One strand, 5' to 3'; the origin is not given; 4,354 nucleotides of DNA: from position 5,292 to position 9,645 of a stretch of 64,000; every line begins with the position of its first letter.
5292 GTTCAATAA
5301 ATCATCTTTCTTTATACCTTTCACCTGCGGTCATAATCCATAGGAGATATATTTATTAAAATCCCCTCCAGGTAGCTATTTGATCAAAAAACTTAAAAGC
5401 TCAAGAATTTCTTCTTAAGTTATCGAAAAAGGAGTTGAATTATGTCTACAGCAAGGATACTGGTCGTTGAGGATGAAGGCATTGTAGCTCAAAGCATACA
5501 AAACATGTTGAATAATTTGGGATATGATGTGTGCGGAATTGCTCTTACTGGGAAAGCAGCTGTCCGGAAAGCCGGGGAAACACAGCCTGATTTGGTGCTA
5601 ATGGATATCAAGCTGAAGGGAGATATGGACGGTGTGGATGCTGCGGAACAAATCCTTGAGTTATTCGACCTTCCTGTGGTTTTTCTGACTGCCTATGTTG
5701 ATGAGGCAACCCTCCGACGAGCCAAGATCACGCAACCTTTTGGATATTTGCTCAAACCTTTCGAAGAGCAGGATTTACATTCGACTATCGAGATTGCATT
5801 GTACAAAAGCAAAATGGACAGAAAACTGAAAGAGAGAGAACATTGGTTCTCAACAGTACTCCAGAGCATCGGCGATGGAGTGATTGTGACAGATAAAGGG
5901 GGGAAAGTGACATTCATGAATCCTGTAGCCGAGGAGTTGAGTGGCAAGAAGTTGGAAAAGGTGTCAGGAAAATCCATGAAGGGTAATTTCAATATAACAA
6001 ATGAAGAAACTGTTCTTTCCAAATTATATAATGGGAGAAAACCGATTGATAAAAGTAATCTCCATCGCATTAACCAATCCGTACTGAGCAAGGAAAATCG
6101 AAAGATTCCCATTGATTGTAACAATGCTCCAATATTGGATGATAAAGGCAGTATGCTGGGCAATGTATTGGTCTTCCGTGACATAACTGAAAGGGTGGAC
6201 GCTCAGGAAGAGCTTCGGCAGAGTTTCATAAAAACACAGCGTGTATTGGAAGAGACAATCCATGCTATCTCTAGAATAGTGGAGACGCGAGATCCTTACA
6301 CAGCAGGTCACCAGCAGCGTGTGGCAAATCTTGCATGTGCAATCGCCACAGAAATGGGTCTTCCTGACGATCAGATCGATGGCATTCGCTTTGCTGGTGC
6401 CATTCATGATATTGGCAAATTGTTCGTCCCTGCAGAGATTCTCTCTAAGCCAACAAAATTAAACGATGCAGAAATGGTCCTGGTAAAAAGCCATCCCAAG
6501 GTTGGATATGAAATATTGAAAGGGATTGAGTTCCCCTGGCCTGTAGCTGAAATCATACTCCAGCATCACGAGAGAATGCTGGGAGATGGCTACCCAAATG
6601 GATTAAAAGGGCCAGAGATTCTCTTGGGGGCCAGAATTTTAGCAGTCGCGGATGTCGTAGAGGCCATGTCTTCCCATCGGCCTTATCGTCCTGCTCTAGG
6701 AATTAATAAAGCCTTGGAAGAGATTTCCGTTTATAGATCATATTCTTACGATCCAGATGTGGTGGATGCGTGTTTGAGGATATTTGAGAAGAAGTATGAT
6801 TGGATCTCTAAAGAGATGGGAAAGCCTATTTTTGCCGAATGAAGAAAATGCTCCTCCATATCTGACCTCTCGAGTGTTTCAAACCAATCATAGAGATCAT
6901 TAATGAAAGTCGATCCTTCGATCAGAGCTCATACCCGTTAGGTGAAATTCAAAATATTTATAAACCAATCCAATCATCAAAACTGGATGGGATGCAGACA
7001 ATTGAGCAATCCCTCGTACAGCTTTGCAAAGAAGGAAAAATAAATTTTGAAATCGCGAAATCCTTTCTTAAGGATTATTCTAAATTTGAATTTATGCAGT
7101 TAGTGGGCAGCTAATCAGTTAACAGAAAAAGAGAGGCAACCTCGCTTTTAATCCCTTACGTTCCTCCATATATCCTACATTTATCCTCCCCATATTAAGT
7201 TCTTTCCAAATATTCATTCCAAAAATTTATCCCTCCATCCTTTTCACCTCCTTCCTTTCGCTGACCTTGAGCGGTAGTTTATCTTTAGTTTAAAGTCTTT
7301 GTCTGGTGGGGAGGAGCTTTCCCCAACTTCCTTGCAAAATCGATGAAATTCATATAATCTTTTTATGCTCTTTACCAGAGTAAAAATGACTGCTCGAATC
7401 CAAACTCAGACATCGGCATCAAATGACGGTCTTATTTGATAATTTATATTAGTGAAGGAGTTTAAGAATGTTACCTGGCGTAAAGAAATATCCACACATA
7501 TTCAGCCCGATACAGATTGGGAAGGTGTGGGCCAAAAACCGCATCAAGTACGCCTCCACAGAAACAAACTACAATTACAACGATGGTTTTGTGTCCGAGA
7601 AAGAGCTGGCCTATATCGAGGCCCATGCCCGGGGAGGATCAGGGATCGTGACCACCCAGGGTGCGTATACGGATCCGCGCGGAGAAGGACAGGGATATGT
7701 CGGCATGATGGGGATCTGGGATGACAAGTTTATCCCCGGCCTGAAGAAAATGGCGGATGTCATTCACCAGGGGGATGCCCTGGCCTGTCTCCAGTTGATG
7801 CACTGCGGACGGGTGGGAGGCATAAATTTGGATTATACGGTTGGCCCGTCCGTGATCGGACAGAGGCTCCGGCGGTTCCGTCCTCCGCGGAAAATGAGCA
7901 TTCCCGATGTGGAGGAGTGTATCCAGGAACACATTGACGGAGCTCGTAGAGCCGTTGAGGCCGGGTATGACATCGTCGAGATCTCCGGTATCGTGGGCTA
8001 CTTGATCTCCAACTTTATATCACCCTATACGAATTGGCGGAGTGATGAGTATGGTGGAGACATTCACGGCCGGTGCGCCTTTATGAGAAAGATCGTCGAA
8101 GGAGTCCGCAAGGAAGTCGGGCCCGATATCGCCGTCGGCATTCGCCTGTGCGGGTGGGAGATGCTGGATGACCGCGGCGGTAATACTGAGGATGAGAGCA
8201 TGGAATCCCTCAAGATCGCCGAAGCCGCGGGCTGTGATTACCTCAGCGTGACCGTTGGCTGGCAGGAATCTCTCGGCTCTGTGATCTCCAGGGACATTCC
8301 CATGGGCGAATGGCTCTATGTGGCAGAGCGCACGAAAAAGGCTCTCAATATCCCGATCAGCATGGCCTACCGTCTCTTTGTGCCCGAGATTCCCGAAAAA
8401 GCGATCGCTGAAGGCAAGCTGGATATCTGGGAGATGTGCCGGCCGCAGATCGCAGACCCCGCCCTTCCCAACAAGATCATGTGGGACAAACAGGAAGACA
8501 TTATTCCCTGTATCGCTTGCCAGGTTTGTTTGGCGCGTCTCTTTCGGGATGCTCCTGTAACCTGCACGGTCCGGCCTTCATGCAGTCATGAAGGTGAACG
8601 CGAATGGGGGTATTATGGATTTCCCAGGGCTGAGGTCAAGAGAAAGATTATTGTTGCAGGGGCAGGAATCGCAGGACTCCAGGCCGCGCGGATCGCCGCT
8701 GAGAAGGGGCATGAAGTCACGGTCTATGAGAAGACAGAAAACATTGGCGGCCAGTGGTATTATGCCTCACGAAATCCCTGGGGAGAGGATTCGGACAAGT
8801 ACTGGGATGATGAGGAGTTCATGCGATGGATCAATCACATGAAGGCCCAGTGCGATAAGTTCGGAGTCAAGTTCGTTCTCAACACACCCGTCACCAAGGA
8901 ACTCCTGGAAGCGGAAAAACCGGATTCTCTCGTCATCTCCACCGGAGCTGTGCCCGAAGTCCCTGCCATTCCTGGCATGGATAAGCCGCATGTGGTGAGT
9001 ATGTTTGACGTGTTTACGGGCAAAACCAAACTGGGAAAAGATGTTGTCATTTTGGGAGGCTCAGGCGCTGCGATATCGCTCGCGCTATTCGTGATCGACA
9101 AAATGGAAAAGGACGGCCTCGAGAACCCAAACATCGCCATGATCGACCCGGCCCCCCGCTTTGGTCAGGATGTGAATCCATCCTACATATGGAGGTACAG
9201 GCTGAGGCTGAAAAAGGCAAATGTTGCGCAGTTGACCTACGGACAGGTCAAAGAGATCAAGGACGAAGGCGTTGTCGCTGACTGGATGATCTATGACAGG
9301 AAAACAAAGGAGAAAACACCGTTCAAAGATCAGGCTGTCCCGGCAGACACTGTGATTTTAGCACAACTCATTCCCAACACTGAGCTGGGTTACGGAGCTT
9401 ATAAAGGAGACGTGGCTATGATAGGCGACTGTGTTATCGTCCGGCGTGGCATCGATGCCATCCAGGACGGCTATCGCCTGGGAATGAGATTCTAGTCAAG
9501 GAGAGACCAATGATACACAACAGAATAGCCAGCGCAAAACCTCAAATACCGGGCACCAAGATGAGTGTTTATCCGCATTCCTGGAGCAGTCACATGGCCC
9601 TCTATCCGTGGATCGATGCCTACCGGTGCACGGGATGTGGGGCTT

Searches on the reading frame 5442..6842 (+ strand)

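Call 72: search_protein_families(library=pfam, proteins=[window:5442-6842:+], max_evalue=0.00001)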
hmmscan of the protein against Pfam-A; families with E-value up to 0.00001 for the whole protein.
window:5442-6842:+ (466 aa): 7 families
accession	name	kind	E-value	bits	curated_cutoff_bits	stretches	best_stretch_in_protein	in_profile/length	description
PF13487.12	HD_5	-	4e-39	134.5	27.2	1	276-440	3-170/170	HD domain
PF00072.30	Response_reg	-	2.8e-22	79.4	30.2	1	6-116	1-110/111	Response regulator receiver domain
PF01966.28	HD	-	7.7e-20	71.8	22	1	288-409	2-116/116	HD domain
PF00989.32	PAS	-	3.3e-13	50.1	22.6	1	137-248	4-113/113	PAS fold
PF13426.13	PAS_9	-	4.6e-09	36.9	27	1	145-250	2-103/103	PAS domain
PF08448.16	PAS_4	-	5.9e-09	36.6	23.1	1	141-252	2-109/110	PAS fold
PF13188.13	PAS_8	-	1.2e-06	28.7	21.8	1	136-187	3-51/65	PAS domain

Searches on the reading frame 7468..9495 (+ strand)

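Call 72: search_protein_families(library=pfam, proteins=[window:7468-9495:+], max_evalue=0.00001)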
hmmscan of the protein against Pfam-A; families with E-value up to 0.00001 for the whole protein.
window:7468-9495:+ (675 aa): 7 families
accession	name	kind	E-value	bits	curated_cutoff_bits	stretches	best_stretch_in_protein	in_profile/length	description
PF00724.26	Oxidored_FMN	-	1.8e-55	189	27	1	11-338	2-336/342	NADH:flavin oxidoreductase / NADH oxidase family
PF07992.20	Pyr_redox_2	-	4.1e-17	63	26.1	1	393-641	2-244/291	Pyridine nucleotide-disulphide oxidoreductase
PF13450.12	NAD_binding_8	-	7.1e-09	36.3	21.9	1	396-435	1-40/68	NAD(P)-binding Rossmann-like domain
PF01266.30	DAO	-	1.9e-07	31.4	27.9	1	393-432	1-41/353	FAD dependent oxidoreductase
PF00890.30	FAD_binding_2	-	1.3e-06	28.4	20.4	1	394-434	2-42/414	FAD binding domain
PF13738.12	Pyr_redox_3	-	4.9e-06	26.4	30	0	486-603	126-244/305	Pyridine nucleotide-disulphide oxidoreductase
PF12831.13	FAD_oxidored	-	5.3e-06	26.4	27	1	394-440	2-48/416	FAD dependent oxidoreductase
